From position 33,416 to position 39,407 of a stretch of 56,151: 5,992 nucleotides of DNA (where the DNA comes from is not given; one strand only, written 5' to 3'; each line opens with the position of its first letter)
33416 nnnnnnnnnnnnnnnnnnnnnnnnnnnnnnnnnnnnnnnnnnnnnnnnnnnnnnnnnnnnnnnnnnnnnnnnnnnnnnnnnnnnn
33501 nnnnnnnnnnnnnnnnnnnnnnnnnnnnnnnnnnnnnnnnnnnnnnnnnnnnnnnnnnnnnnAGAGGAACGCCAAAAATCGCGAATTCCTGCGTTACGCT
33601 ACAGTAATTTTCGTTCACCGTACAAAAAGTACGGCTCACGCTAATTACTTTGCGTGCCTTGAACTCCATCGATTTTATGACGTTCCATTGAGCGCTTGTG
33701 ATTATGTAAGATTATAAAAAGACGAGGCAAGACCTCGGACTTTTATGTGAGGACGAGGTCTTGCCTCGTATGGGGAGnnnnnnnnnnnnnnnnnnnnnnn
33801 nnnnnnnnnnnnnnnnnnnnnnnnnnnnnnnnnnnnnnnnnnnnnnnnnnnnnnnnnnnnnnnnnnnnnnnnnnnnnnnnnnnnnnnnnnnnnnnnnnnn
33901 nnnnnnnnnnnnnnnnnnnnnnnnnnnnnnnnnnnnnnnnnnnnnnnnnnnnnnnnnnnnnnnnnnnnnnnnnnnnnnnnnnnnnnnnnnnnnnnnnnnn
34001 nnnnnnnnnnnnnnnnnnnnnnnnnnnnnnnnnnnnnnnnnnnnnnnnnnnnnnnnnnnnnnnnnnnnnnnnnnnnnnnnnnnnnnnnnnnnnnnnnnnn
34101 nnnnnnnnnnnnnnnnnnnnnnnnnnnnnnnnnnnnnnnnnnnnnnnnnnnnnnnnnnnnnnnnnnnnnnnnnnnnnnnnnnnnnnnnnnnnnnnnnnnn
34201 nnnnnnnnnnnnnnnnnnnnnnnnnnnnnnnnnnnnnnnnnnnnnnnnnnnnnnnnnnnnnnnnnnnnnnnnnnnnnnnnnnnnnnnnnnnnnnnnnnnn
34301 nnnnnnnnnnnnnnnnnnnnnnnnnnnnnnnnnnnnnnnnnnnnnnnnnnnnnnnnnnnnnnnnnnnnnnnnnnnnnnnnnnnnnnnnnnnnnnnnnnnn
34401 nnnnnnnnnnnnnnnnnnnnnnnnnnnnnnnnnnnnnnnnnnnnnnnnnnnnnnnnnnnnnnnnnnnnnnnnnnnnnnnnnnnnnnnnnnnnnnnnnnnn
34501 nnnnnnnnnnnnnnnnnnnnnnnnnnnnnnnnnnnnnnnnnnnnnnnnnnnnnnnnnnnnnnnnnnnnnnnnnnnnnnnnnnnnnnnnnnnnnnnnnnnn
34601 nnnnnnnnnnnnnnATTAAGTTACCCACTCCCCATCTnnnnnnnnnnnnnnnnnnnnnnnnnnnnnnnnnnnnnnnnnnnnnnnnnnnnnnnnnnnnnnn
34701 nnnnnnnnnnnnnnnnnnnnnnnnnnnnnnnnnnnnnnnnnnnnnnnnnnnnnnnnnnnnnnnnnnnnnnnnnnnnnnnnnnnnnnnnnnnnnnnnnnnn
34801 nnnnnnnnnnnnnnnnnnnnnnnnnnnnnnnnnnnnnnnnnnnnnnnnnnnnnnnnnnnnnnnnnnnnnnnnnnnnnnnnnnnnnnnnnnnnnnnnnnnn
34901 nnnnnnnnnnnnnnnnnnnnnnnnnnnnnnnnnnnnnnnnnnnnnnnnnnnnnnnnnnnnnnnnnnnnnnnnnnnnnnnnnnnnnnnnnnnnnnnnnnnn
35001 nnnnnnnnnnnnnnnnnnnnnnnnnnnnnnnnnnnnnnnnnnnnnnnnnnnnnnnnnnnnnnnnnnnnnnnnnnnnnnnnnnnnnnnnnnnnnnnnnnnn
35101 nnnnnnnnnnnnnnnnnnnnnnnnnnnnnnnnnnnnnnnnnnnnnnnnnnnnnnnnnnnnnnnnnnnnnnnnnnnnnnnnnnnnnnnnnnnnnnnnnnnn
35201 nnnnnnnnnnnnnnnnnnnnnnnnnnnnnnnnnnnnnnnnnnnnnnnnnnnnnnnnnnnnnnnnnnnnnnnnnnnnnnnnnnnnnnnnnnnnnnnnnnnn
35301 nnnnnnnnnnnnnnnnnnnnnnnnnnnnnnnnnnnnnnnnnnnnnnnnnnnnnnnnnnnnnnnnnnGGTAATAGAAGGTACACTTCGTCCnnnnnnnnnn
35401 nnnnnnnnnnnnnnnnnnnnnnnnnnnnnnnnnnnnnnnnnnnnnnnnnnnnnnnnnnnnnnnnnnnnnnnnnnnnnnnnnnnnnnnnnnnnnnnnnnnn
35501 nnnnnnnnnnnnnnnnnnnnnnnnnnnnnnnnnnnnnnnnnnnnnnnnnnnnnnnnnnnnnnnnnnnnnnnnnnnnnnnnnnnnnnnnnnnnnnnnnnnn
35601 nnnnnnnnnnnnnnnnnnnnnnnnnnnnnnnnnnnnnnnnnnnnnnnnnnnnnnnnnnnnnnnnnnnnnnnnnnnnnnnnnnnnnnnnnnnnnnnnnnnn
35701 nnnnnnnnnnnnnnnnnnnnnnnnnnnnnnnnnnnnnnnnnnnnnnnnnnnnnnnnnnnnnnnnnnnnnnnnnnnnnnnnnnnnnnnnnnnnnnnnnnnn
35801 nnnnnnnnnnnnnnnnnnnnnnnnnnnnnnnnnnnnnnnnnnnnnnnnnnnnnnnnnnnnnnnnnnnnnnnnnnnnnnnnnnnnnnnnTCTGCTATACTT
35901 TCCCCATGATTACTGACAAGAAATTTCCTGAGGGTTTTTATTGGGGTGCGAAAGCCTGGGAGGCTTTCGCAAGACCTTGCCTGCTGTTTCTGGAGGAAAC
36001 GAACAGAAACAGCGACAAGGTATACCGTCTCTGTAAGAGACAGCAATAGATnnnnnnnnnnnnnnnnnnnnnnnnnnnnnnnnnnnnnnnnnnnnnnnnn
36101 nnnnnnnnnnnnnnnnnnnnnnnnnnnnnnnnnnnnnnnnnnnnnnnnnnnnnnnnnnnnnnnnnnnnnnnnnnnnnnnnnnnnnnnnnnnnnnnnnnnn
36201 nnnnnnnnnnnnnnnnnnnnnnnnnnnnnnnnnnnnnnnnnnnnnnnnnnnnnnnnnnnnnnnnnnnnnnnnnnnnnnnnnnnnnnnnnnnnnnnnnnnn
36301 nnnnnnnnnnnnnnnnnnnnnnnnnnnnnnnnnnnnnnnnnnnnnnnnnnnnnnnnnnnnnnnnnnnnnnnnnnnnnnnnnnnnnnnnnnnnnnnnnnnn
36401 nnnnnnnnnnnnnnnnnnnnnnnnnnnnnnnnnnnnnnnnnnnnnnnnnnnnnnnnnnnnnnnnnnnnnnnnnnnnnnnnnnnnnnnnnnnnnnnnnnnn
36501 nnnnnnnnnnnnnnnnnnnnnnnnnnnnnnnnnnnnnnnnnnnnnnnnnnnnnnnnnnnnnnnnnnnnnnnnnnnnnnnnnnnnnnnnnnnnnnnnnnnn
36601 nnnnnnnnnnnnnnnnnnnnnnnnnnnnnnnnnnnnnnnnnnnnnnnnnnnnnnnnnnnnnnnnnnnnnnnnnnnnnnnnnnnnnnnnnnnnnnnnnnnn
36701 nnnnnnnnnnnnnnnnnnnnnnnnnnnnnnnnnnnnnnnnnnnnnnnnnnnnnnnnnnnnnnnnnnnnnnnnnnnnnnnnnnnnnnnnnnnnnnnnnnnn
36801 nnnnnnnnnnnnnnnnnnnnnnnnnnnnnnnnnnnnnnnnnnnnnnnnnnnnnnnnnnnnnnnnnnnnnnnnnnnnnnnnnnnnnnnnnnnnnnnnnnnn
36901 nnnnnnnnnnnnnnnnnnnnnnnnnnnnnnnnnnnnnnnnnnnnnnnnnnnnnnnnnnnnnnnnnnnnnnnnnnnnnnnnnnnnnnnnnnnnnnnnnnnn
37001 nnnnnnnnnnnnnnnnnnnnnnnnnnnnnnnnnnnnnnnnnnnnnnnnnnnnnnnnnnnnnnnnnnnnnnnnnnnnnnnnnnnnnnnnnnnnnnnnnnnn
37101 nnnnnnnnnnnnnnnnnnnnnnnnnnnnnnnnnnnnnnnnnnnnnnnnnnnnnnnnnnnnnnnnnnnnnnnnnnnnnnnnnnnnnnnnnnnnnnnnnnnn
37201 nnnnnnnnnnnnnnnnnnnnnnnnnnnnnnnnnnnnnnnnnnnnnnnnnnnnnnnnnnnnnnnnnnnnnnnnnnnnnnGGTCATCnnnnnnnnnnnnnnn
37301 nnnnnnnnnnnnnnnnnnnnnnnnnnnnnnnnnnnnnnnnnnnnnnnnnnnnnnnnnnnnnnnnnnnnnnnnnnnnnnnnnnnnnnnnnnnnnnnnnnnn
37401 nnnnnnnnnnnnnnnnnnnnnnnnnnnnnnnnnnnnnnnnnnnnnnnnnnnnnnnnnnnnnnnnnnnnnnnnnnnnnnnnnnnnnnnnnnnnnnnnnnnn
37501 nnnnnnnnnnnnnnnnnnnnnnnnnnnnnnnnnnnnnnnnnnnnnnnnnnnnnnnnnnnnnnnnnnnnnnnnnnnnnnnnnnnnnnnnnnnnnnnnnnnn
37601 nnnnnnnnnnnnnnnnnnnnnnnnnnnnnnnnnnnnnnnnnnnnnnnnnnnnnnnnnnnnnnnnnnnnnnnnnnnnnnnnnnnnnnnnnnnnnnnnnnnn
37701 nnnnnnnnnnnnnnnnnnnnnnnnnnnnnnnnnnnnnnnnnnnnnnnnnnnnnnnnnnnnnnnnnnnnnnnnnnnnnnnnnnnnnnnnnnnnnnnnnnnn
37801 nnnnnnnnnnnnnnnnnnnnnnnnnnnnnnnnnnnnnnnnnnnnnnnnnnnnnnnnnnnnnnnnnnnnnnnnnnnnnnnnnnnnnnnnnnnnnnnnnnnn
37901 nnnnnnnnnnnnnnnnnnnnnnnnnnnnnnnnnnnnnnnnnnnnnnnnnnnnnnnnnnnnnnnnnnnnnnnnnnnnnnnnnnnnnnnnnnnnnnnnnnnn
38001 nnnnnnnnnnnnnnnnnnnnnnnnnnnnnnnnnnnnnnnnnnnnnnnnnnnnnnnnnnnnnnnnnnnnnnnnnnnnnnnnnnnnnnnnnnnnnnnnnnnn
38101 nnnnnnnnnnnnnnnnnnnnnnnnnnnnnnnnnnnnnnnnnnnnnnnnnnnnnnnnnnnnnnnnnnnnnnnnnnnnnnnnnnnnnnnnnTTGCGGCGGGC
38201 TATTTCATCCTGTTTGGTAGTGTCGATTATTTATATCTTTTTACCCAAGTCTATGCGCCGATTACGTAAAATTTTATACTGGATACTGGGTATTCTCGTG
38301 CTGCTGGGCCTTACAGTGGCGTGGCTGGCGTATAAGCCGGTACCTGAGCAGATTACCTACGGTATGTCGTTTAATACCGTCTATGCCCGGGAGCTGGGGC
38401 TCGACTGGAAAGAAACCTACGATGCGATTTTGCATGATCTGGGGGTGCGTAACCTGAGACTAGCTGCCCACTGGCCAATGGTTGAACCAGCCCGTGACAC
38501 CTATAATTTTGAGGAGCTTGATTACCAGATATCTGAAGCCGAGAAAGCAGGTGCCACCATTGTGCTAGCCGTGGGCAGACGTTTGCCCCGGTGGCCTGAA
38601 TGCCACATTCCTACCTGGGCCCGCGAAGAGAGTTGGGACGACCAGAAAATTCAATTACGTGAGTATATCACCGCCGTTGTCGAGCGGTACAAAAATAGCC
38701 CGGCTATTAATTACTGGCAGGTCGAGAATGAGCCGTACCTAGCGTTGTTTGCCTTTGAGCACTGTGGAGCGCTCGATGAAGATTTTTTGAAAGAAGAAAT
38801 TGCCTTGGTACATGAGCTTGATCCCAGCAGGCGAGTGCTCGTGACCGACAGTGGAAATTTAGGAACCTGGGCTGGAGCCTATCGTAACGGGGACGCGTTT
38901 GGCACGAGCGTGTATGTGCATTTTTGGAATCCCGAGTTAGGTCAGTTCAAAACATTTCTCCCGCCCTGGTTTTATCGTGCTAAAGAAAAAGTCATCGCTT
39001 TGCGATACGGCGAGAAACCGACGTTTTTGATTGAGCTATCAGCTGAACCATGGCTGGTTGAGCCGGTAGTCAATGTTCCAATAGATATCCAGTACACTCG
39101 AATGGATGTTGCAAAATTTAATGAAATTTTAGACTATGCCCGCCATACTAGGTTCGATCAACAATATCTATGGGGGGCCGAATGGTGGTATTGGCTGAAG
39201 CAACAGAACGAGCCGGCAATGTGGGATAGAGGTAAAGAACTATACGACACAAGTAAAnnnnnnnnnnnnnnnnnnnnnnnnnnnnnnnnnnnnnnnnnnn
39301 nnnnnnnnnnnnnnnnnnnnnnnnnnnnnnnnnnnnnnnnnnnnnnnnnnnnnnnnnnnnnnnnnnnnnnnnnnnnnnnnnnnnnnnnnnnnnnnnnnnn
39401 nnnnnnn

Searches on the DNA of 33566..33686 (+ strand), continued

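Call 32: search_with_rna_model(model_id=R2, sources=[L061, L062, L063, L064, L065, L066, L067, L068, L069, L070, L071, L072, L073, L074, L075, L076, L077, L078, L079, L080, L081, L082, L083, L084, L085, L086, L087, L088, L089, L090, L091, L092, L093, L094, L095, L096, L097, L098, L099, L100, L101, L102, L103, L104, L105, L106, L107, L108, L109, L110, L111, L112, L113, L114, L115, L116, L117], max_evalue=0.01, make_alignment=true)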
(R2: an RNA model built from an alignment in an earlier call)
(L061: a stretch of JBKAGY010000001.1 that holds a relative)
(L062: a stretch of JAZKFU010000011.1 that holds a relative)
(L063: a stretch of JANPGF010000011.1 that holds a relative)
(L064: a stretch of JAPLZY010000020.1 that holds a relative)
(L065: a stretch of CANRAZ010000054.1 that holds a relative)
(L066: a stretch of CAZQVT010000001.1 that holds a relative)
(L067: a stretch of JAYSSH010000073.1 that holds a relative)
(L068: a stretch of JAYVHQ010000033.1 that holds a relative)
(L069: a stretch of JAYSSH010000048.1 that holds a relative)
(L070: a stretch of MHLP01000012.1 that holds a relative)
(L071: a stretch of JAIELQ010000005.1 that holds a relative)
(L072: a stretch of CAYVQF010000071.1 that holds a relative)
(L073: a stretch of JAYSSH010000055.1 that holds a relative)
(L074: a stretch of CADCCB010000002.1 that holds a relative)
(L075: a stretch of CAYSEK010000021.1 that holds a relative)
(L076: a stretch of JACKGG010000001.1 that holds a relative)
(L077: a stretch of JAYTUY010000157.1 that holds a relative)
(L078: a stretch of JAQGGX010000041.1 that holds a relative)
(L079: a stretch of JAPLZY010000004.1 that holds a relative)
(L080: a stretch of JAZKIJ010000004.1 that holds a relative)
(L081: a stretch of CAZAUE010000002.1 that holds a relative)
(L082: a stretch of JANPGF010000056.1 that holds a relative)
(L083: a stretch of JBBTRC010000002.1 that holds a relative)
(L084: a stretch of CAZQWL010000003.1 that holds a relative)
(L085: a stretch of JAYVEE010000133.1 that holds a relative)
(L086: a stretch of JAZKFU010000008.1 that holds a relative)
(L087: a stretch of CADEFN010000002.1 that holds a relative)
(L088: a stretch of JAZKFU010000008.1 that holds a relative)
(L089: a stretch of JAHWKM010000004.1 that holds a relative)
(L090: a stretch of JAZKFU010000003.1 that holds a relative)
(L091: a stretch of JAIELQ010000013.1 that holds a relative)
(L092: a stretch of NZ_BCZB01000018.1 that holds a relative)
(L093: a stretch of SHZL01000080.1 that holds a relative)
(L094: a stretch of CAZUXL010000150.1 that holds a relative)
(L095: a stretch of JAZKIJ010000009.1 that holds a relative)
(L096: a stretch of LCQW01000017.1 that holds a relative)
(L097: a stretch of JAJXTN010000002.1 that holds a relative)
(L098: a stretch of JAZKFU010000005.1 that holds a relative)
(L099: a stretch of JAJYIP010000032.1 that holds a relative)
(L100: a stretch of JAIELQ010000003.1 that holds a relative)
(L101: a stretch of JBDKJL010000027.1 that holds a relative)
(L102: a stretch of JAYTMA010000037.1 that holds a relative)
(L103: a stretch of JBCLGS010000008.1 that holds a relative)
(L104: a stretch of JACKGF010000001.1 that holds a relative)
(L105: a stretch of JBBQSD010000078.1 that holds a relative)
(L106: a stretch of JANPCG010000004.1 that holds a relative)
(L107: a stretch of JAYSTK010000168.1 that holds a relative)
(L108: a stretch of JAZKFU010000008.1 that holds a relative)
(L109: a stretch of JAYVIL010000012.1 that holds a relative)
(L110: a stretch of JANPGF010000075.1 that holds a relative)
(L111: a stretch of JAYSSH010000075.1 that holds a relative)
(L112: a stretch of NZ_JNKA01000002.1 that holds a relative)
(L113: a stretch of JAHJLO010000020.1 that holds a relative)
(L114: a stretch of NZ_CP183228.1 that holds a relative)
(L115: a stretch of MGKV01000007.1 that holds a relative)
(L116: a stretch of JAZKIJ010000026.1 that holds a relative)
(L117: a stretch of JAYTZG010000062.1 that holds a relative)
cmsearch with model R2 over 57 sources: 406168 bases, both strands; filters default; matches with E-value up to 0.01: 65.
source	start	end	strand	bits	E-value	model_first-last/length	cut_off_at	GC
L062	5978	6096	-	114.4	7.4e-30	1-119/119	no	0.38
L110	2100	2218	-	111.3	5.9e-29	1-119/119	no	0.45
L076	6077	6195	-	108.4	4.1e-28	1-119/119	no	0.41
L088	5120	5238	-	108.4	4.1e-28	1-119/119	no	0.42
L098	6787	6904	+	108.1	5.1e-28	1-119/119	no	0.4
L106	3807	3924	+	106.5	1.6e-27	1-119/119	no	0.38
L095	4787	4905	-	106.4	1.6e-27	1-119/119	no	0.42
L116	3612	3730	+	106.2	1.9e-27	1-119/119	no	0.4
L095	1609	1727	+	104.9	4.6e-27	1-119/119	no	0.43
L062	1699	1816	+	104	8.1e-27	1-119/119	no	0.43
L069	2428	2547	-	104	8.6e-27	1-119/119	no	0.51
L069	871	988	-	103.9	9e-27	1-119/119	no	0.42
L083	6192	6310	+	101.9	3.6e-26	1-119/119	no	0.45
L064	5575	5693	-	100.8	7.4e-26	1-119/119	no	0.39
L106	6917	7035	-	100.2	1.1e-25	1-119/119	no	0.41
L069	1643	1762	+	99.5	1.8e-25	1-119/119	no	0.43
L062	3247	3363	+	98.6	3.2e-25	1-119/119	no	0.47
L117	269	387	-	98.4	3.8e-25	1-119/119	no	0.49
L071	6929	7048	+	98.4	3.9e-25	1-119/119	no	0.5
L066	976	1093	+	98.3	4.1e-25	1-119/119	no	0.37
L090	4549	4666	+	98.2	4.5e-25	1-119/119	no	0.46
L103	5986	6103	+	97.9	5.4e-25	1-119/119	no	0.27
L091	3353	3470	-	97.2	8.5e-25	1-119/119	no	0.51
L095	7757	7876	-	96.9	1e-24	1-119/119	no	0.43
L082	34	153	-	96.3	1.6e-24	1-119/119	no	0.45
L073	555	673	-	94.8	4.3e-24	1-119/119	no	0.45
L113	3281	3399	+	94.1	7.1e-24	1-119/119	no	0.34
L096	527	644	+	92.9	1.6e-23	1-119/119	no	0.47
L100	7332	7451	+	92.9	1.6e-23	1-119/119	no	0.34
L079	5161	5280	-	92.8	1.7e-23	1-119/119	no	0.35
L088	3653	3772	-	92.5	2e-23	1-119/119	no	0.43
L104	5472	5589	-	91.6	3.7e-23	1-119/119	no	0.39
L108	1982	2100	-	91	6e-23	1-119/119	no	0.4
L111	100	216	+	90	1.2e-22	1-119/119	no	0.44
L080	6802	6919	+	89.8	1.3e-22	1-119/119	no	0.42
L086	5712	5829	+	89.8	1.3e-22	1-119/119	no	0.42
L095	2561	2679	-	88.2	3.9e-22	1-119/119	no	0.4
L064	3093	3212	+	87.2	8e-22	1-119/119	no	0.38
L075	6306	6424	-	85.3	2.7e-21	1-119/119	no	0.38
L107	2141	2258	+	85.2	3e-21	1-119/119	no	0.36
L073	427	545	-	84.8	4e-21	1-119/119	no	0.45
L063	6937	7056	-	83.3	1.1e-20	1-119/119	no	0.43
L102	143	258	+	81.3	4.2e-20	1-119/119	no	0.41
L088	1237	1357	-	81.3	4.3e-20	1-119/119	no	0.5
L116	2306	2425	+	78.4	3.1e-19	1-119/119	no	0.43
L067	3962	4081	+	75.9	1.7e-18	1-119/119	no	0.47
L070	4812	4929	+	75.4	2.3e-18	1-119/119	no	0.46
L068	3200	3318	+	74.3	4.9e-18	1-119/119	no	0.43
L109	1034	1151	-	74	6.1e-18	1-119/119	no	0.52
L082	5518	5631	-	67.2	6.1e-16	1-119/119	no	0.53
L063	6054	6177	-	65.5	2e-15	1-119/119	no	0.4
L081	188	301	+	64.8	3.2e-15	1-119/119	no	0.42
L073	160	274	-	62.9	1.2e-14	1-119/119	no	0.47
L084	286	403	+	62.7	1.3e-14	1-119/119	no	0.41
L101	3516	3633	+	60.1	7.9e-14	1-119/119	no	0.54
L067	5146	5263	-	58.7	2e-13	1-119/119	no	0.43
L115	7229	7345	+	58.1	3e-13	1-119/119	no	0.53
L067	5346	5466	-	53.5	6.8e-12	1-119/119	no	0.44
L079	6361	6480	+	53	9.6e-12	1-119/119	no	0.45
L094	6281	6384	-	42.7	1e-08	1-119/119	no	0.52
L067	1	97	+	42.7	1.1e-08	23-119/119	5'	0.56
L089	7556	7672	-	42.3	1.4e-08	1-119/119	no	0.57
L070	6829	6949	+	41.7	2.1e-08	1-119/119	no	0.49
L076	110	217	-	30.7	3.6e-05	1-119/119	no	0.46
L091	2193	2300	-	26.1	0.00087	1-119/119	no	0.42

Alignment A5: 65 matches aligned to the model, 175 columns, each read 5' to 3' on its own strand. Consensus structure (alignment columns), stored with it:
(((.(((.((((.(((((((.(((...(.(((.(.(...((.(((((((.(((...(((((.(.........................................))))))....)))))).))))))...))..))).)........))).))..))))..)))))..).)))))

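Call 61: search_with_rna_model(model_id=R2, source=L118, filters=off, max_evalue=10, show_alignments=2)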
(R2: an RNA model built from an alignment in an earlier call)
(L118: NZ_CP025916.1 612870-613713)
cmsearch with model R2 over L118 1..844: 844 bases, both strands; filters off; matches with E-value up to 10: 4.
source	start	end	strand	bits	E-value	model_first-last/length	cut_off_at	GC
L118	370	476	-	16.1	0.0016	1-119/119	no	0.48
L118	738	841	-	6.7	0.98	1-119/119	no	0.42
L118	416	429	+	5.4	2.2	54-68/119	no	0.29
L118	308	357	+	3.6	7.6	1-119/119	no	0.44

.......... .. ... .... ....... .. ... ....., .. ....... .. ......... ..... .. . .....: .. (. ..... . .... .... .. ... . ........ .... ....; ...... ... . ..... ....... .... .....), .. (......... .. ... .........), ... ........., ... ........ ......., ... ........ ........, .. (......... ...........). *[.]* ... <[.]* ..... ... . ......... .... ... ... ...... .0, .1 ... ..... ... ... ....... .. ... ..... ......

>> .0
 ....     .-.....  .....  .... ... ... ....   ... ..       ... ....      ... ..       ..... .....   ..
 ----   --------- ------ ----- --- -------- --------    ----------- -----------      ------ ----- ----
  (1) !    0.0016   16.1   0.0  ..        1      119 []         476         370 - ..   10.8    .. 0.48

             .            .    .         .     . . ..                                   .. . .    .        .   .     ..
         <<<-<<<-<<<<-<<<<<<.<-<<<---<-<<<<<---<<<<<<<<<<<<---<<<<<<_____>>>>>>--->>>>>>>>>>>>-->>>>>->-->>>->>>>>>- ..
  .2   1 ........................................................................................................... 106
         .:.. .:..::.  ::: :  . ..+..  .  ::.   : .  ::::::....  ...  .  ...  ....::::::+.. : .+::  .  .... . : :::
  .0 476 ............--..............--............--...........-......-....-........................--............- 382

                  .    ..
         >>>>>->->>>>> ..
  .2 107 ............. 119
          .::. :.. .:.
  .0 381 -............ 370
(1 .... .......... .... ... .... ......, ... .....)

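Call 82: search_with_rna_model(model_id=R2, sources=[L119, L120, L121, L122], max_evalue=1, filters=off)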
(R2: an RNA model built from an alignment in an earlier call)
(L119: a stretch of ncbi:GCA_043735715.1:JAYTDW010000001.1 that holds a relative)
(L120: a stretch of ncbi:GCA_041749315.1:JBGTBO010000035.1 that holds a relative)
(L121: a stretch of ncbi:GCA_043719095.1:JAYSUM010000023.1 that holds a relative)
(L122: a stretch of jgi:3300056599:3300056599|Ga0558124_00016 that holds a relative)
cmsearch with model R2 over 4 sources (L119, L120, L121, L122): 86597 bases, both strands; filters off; matches with E-value up to 1: 13.
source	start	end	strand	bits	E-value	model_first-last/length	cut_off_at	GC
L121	3577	3695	+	108.3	9.8e-29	1-119/119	no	0.38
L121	18883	19002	+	95.4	6.3e-25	1-119/119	no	0.42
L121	11649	11767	+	94.2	1.5e-24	1-119/119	no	0.36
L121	4083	4200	+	80.1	2e-20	1-119/119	no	0.37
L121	17032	17151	+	79.9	2.3e-20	1-119/119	no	0.4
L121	8980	9098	+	72.8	2.9e-18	1-119/119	no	0.43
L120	5198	5315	-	71.5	7e-18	1-119/119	no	0.47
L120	11661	11821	+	28.5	3.5e-05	1-119/119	no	0.41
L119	4887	5008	-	21.5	0.0042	1-119/119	no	0.46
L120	11697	11747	-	20.5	0.0082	35-86/119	no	0.43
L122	11665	11715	-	16.2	0.16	1-119/119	no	0.31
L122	11665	11715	+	15.1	0.33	1-119/119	no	0.31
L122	1245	1295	-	13.8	0.76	1-119/119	no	0.41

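Call 97: search_with_rna_model(model_id=R2, sources=[L118, L123, L124, L125, L126, L127, L128, L129, L130], max_evalue=10, filters=off)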
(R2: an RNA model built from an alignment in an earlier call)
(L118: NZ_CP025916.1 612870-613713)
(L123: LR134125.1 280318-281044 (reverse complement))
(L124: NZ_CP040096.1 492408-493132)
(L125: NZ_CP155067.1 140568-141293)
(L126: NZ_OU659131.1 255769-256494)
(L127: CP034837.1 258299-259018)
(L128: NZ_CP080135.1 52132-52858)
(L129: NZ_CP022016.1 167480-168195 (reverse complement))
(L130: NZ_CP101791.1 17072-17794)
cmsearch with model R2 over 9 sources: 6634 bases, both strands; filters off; matches with E-value up to 10: 11.
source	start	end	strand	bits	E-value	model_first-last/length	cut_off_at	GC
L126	303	424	+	34.3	5.2e-08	1-119/119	no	0.44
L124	303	423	+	30.9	5.3e-07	1-119/119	no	0.57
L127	300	421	+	28.5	2.7e-06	1-119/119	no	0.58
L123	304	424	+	27.1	6.8e-06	1-119/119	no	0.51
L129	298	419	+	26.9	8.3e-06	1-119/119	no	0.57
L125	303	423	+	23.2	9.7e-05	1-119/119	no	0.62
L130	304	421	+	19.2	0.0016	1-119/119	no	0.6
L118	370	476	-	16.1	0.013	1-119/119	no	0.48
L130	346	380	-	10.6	0.52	44-78/119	no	0.77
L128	304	425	+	8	3.1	1-119/119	no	0.5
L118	738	841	-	6.7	7.7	1-119/119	no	0.42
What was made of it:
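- On ERIC / IRU (sensu stricto): The CPR model R2 hits 8 of 9 ERIC copies at E 5e-8 to 0.013 (call 97).
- The hits are full length, in one orientation, at 16-34 bits and E 5e-8 to 0.013 (call 97).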

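Call 105: search_with_rna_model(model_id=R2, source=L002, start=13900, end=20923, filters=off, max_evalue=0.1)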
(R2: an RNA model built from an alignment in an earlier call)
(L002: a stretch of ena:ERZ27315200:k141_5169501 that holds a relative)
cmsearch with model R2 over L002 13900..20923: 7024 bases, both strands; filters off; matches with E-value up to 0.1: 1.
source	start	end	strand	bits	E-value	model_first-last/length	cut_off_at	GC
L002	16259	16377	+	102.4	4.5e-28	1-119/119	no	0.37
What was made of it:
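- A seventh copy of the same genome lies just beyond the window, 2 nt after a DUF2207 gene (call 105).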

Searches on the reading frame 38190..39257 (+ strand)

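Call 104: search_protein_families(library=pfam, proteins=[window:38190-39257:+], max_evalue=0.001)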
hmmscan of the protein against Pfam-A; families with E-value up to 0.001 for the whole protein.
window:38190-39257:+ (356 aa): 2 families
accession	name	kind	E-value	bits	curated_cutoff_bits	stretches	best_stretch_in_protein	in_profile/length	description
PF02449.21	Glyco_hydro_42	-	5.4e-11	42.9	21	1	80-259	18-190/376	Beta-galactosidase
PF00331.26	Glyco_hydro_10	-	8e-06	25.7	22.1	1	94-182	46-129/311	Glycosyl hydrolase family 10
